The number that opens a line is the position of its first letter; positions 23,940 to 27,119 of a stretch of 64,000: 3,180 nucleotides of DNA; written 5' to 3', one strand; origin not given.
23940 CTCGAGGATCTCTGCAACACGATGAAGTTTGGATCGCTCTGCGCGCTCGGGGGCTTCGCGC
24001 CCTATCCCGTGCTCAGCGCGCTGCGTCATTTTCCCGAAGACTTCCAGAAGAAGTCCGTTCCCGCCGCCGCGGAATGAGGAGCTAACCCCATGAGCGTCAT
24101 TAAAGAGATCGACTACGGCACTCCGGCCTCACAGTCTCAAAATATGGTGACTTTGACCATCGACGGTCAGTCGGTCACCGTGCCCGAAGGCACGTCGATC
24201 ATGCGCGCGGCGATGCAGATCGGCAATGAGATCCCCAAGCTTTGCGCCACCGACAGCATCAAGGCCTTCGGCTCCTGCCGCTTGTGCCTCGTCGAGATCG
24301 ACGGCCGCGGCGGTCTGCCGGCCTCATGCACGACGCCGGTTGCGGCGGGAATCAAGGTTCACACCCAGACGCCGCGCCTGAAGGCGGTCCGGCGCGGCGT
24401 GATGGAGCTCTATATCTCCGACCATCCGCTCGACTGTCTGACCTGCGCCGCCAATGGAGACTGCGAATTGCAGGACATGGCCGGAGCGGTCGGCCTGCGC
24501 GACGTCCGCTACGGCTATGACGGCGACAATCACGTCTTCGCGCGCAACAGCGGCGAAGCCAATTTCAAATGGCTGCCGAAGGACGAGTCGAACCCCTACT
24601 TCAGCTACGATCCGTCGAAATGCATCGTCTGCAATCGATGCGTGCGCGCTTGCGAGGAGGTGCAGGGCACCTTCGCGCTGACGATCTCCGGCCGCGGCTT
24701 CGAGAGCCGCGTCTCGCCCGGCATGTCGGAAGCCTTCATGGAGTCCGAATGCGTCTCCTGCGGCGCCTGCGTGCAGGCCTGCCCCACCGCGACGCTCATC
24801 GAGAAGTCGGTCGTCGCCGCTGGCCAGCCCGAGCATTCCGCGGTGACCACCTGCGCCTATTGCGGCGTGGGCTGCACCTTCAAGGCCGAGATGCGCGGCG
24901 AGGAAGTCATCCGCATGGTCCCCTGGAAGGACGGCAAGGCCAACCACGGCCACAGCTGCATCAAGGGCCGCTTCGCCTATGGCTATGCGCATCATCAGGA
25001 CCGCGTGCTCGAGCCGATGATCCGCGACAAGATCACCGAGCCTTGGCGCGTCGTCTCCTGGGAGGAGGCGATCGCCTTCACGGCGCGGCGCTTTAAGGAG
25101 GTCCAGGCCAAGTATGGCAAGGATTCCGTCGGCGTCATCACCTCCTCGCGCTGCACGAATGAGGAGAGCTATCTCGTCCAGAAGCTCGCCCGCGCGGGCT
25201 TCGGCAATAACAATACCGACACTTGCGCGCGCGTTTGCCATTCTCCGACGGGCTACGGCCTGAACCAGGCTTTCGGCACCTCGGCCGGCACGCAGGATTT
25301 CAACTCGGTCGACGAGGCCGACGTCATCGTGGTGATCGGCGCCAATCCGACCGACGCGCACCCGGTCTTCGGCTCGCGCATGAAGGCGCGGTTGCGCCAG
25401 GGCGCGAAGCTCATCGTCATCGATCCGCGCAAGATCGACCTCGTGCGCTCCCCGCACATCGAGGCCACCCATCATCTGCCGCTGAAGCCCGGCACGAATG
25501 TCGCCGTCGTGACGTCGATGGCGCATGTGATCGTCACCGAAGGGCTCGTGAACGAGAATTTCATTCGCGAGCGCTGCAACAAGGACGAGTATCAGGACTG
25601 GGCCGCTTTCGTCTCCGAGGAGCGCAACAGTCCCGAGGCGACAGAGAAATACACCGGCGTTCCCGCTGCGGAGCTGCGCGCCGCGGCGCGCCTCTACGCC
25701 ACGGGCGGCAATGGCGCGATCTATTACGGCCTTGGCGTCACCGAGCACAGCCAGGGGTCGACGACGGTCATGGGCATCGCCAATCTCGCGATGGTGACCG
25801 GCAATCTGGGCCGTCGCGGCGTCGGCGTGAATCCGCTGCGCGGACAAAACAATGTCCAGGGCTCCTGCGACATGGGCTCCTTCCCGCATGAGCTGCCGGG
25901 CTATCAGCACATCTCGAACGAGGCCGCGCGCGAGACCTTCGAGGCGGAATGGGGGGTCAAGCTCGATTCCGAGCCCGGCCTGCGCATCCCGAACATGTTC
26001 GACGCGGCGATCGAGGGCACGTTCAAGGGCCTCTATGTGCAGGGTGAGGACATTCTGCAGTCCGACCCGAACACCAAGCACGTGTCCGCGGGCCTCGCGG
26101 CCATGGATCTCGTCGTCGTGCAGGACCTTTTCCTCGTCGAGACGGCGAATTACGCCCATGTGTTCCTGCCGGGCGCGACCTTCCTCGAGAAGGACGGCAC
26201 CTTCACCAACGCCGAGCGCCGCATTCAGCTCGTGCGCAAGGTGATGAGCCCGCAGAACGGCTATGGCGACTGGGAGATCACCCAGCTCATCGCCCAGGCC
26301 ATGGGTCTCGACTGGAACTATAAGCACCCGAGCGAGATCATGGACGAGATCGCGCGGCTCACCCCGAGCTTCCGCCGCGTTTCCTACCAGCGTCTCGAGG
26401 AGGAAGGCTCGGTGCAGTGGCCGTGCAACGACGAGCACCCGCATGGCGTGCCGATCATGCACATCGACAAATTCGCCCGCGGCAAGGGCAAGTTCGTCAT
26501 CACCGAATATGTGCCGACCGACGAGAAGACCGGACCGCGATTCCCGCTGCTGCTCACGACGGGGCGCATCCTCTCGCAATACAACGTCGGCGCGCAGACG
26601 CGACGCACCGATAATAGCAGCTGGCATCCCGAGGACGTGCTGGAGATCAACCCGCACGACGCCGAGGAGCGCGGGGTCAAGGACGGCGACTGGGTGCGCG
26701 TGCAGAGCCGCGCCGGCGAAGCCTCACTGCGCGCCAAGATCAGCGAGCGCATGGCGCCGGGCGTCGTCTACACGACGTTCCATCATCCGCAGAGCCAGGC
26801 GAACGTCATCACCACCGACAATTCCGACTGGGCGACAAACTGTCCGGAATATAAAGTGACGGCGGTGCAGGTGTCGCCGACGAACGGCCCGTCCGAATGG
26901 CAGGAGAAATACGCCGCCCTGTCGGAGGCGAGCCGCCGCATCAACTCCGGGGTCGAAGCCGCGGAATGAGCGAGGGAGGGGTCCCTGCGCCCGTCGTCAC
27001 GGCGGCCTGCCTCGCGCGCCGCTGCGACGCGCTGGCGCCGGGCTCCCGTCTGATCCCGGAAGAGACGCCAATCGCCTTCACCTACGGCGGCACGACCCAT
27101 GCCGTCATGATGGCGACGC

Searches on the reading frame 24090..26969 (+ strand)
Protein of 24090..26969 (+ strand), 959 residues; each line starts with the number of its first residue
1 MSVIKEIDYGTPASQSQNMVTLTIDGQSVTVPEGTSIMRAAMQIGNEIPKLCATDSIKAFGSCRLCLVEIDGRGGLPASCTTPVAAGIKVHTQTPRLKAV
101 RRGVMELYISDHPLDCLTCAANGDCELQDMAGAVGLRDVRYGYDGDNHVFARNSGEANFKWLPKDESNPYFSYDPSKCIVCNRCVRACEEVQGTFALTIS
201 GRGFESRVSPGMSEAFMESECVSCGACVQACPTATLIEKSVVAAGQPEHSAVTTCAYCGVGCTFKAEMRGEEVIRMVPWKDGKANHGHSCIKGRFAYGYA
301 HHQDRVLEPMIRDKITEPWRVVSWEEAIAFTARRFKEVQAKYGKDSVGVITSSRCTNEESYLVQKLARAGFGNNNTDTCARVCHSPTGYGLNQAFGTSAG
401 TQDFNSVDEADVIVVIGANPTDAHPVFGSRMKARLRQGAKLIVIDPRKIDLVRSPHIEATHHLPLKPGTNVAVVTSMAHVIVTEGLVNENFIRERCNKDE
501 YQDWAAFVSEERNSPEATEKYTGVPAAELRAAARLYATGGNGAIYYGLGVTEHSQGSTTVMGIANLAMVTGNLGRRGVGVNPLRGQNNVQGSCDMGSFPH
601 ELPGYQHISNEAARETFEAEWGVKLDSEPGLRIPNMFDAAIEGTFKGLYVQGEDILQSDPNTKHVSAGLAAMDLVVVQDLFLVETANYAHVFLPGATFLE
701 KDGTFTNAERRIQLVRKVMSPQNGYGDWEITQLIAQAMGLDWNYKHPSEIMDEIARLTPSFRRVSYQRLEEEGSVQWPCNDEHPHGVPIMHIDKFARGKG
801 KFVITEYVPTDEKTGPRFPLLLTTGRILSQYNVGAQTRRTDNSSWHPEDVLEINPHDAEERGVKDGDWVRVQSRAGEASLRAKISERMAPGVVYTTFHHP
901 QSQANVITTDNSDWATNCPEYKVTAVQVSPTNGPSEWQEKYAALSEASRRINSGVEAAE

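Call 37: search_protein_families(library=pfam, proteins=[window:24090-26969:+], max_evalue=0.00001)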
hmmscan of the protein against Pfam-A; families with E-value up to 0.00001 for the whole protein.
window:24090-26969:+ (959 aa): 8 families
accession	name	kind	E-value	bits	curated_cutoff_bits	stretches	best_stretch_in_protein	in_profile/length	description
PF00384.28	Molybdopterin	-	1.3e-68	232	24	1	305-734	1-350/353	Molybdopterin oxidoreductase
PF01568.27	Molydop_binding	-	1.2e-30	106.2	26.8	1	820-925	1-110/110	Molydopterin dinucleotide binding domain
PF13510.11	Fer2_4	-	2e-25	89.1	22.8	1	18-94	2-81/82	2Fe-2S iron-sulfur cluster binding domain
PF10588.14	NADH-G_4Fe-4S_3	-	1.1e-16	60.5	27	1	101-140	1-40/40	NADH-ubiquinone oxidoreductase-G iron-sulfur binding region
PF04879.21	Molybdop_Fe4S4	-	1.6e-15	57.2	22.7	1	250-301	3-54/55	Molybdopterin oxidoreductase Fe4S4 domain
PF12838.12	Fer4_7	-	2.9e-11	44.1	27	1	177-234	1-51/52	4Fe-4S dicluster domain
PF00037.32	Fer4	-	1.8e-07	31.1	21.1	0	217-234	4-21/24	4Fe-4S binding domain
PF22117.2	Fer4_Nqo3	-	1.7e-06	28.6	27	1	171-236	4-66/67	NADH-quinone oxidoreductase subunit 3, ferredoxin-like domain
